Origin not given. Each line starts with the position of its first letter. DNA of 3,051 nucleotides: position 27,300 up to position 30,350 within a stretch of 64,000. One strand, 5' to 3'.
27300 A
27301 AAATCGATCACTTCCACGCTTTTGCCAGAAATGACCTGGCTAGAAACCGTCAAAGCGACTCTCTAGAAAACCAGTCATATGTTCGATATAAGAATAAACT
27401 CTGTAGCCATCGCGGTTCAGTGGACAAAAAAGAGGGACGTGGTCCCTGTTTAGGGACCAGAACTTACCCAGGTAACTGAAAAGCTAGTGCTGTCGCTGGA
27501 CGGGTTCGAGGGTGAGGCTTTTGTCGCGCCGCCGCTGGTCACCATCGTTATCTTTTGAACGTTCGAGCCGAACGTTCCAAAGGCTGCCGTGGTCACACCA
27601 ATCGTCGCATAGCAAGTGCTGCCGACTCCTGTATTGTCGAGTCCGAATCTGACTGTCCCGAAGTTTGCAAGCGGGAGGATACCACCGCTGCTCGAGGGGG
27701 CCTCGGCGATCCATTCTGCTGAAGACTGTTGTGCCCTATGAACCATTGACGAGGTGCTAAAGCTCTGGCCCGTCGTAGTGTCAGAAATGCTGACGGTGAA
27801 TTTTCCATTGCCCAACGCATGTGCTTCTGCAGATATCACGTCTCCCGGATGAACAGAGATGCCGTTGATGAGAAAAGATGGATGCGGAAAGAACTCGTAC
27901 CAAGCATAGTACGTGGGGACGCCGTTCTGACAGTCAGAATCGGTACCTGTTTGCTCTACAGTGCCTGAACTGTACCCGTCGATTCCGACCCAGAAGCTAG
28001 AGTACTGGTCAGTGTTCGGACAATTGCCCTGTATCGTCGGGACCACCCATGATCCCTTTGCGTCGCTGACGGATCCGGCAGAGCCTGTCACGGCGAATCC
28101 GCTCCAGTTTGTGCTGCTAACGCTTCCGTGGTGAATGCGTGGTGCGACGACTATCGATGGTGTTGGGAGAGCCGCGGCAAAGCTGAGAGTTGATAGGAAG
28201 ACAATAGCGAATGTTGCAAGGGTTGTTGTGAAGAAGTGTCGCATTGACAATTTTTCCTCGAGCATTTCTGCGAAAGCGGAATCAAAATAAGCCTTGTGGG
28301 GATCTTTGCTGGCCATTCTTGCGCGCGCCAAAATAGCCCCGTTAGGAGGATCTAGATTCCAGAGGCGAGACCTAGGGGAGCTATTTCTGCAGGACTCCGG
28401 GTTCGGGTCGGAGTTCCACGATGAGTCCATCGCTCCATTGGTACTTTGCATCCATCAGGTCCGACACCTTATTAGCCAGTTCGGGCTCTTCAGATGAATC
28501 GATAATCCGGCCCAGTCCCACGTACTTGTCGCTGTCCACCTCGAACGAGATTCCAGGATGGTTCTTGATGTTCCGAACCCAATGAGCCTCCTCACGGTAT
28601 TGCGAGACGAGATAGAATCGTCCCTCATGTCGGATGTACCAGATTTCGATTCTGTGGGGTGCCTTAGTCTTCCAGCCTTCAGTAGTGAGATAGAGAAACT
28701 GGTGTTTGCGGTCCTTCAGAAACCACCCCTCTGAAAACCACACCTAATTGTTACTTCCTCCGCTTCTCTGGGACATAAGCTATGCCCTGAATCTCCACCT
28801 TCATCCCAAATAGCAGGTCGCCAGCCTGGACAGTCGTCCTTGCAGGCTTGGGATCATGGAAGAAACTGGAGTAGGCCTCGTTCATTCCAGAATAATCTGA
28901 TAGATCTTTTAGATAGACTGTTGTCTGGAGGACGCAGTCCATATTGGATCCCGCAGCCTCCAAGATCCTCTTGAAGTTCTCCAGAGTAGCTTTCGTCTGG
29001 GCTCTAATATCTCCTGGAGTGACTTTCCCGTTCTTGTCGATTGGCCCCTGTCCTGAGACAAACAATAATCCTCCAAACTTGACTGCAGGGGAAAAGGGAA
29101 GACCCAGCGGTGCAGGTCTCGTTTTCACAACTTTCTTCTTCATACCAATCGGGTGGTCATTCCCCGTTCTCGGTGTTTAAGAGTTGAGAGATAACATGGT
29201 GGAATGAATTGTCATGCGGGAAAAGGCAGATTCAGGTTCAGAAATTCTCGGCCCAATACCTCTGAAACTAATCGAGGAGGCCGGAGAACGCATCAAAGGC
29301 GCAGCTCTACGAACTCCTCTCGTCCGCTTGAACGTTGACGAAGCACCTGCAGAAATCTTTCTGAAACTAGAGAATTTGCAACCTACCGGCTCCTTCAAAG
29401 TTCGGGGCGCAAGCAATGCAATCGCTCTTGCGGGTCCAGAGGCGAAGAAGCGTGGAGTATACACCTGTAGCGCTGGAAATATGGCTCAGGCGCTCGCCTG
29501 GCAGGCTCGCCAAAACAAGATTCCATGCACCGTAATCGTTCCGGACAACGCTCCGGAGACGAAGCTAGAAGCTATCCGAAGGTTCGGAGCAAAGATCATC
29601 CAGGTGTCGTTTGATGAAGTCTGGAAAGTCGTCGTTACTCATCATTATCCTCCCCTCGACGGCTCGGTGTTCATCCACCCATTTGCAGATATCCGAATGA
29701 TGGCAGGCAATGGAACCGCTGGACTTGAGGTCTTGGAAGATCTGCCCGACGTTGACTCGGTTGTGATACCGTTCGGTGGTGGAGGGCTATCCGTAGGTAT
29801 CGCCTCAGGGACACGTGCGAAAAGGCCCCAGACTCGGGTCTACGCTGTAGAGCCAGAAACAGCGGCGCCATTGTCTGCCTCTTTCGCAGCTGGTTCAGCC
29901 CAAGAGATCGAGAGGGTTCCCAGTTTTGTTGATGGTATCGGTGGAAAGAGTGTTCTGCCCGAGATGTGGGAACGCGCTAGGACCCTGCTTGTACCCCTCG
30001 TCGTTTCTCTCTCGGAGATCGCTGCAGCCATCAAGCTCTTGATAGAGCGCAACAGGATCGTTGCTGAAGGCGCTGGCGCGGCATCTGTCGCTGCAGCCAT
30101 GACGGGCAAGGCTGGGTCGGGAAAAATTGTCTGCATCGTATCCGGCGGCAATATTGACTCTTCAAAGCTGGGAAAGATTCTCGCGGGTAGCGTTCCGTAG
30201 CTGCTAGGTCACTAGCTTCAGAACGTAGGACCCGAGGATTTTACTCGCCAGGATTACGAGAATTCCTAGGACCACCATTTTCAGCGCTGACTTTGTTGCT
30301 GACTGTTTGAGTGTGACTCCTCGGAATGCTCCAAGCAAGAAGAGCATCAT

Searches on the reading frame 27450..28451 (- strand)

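Call 81: search_protein_families(library=pfam, proteins=[window:27450-28451:-], max_evalue=0.00001)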
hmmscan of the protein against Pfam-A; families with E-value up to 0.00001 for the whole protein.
window:27450-28451:- (333 aa): 1 family
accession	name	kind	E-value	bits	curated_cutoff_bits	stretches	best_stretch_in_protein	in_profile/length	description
PF01828.24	Peptidase_A4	-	1.7e-36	126.1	22.3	1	114-307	1-197/206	Peptidase A4 family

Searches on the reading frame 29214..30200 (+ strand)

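Call 81: search_protein_families(library=pfam, proteins=[window:29214-30200:+], max_evalue=0.00001)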
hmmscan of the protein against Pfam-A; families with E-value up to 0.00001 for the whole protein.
window:29214-30200:+ (328 aa): 1 family
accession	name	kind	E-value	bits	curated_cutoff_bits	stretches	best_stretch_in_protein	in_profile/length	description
PF00291.31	PALP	-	1.7e-71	241.4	35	1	30-311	4-295/295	Pyridoxal-phosphate dependent enzyme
